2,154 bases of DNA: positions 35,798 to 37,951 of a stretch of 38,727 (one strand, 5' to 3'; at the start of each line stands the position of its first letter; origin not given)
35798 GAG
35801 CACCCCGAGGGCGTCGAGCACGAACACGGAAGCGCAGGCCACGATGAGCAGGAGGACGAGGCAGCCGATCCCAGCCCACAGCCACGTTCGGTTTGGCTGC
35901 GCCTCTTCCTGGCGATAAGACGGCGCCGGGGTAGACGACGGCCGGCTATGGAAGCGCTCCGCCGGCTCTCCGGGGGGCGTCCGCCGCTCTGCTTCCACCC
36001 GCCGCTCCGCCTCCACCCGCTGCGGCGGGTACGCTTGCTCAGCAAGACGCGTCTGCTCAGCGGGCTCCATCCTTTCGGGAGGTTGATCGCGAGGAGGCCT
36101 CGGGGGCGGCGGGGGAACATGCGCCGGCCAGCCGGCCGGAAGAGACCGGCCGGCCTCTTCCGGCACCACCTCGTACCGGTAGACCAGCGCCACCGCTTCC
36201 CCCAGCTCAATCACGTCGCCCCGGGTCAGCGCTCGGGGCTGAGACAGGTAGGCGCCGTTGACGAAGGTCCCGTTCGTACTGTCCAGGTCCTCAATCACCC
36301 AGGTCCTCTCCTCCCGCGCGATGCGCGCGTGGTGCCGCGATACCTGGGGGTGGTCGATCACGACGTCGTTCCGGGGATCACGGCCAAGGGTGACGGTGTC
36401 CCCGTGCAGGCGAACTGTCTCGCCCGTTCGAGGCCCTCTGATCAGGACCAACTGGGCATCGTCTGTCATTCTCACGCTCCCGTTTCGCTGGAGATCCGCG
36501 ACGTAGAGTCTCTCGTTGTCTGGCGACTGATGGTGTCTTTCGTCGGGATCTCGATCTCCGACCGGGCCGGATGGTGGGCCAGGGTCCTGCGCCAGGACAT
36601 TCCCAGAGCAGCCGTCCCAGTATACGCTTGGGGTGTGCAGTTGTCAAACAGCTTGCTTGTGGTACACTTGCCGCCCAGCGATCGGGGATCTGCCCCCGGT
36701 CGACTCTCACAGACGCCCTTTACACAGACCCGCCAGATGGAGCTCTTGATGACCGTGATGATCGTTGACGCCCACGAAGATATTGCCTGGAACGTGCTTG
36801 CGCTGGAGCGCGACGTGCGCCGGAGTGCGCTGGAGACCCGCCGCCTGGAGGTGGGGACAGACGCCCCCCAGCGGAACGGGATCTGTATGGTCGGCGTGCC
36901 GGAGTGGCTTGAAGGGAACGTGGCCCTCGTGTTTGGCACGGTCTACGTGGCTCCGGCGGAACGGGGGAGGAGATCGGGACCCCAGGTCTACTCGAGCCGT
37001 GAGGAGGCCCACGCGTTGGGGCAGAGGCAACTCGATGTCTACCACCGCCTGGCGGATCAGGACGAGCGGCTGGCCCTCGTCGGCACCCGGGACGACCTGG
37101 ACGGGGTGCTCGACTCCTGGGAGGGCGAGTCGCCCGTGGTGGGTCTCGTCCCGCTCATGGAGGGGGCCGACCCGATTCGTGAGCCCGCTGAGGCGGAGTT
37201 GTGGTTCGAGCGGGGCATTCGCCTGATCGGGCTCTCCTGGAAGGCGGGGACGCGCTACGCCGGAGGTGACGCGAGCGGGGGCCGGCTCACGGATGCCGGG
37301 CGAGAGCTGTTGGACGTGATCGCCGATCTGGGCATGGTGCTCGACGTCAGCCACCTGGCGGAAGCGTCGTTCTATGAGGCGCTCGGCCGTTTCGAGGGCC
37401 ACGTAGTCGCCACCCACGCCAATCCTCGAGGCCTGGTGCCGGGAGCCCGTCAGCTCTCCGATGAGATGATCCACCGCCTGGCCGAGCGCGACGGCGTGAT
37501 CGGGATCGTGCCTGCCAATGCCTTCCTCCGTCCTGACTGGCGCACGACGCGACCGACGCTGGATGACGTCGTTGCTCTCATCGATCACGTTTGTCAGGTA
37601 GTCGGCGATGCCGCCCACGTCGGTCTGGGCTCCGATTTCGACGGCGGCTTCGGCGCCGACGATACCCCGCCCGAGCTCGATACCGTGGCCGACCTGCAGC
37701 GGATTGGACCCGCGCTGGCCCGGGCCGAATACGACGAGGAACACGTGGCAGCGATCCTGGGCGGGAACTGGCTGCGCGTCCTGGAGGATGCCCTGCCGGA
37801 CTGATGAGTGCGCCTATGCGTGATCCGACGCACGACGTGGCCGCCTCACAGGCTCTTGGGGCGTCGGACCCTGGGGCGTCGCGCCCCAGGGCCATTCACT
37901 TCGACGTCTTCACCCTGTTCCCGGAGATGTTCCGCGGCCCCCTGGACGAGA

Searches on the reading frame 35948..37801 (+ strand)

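Call 61: search_protein_families(library=pfam, proteins=[window:35948-37801:+], max_evalue=0.00001)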
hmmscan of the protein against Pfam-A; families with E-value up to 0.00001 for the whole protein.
window:35948-37801:+ (618 aa): 1 family
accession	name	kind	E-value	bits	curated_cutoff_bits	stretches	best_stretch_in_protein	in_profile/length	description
PF01244.27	Peptidase_M19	-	7.2e-57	193.4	26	1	267-613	3-318/319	Membrane dipeptidase (Peptidase family M19)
